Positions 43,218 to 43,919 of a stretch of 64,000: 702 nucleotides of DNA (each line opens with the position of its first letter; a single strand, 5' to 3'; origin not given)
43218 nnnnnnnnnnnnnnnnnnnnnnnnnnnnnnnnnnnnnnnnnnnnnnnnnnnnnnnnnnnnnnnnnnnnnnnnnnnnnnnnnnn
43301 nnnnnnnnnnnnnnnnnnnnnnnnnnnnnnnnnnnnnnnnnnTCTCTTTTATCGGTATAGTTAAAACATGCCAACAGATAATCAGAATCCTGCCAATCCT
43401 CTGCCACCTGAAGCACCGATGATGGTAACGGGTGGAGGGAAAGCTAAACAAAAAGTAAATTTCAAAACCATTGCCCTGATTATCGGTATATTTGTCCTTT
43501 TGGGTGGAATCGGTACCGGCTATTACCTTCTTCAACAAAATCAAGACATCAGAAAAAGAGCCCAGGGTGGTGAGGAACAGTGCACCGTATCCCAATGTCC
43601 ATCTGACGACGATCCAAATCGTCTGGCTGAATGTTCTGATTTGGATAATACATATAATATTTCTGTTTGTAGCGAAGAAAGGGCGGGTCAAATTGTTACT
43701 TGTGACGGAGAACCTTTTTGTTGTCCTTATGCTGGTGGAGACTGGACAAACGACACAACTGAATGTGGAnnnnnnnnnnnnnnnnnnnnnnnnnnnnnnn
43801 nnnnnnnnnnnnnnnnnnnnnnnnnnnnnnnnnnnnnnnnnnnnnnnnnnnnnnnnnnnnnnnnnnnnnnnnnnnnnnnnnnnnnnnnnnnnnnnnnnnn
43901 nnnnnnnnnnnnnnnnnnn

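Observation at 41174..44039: Paralogous N-terminal anchor module: Pro-rich leader, MVTGGG, Lys cluster, TM helix, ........[IV]R-x-[KR]A-x-G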

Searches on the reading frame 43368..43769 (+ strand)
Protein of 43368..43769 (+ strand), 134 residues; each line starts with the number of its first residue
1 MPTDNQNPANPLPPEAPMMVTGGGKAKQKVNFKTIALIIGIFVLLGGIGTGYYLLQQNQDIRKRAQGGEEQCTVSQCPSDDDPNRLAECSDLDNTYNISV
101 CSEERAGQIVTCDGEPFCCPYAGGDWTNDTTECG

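Call 9: find_homologous_proteins(query=window:43368-43769:+, max_evalue=0.01)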
Query seq(134 aa) (134 aa): 1 proteins with E <= 0.01 among 4 candidates.
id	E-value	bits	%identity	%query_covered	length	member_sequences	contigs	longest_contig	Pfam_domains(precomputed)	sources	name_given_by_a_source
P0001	1.6e-69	251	100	84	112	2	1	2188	-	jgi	-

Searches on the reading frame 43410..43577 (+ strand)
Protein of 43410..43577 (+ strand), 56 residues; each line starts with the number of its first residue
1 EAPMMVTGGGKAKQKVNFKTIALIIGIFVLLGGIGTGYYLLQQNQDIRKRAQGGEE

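Call 21: search_protein_representatives(alignment_id=A1)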
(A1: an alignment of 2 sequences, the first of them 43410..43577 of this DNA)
Query: 2 sequences, 59 profile positions. Proteins with E-value up to 0.001 (for the whole library): 594; up to 1e-10: 124; up to 1e-30: 1. The best 150 are listed.
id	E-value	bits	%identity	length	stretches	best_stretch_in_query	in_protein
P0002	3.9e-32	126.4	-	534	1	1-59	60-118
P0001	5.4e-29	116.3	-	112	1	1-59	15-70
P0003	3.9e-25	103.9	-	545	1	1-57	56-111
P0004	7.1e-24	99.9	-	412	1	1-57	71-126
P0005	4.5e-18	81.3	-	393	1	2-55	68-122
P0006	6.7e-16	74.4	-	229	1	15-57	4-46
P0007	6.9e-16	74.3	-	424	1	1-55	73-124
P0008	5.4e-15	71.5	-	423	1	3-58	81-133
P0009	6.4e-15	71.2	-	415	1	2-55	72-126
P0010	6.7e-15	71.2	-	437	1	12-55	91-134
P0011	1.3e-14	70.2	-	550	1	1-55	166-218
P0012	2.3e-14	69.5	-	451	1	1-57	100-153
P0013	3.7e-14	68.8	-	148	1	2-57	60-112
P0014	6.2e-14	68.1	-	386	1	2-56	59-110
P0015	7.1e-14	67.9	-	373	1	1-57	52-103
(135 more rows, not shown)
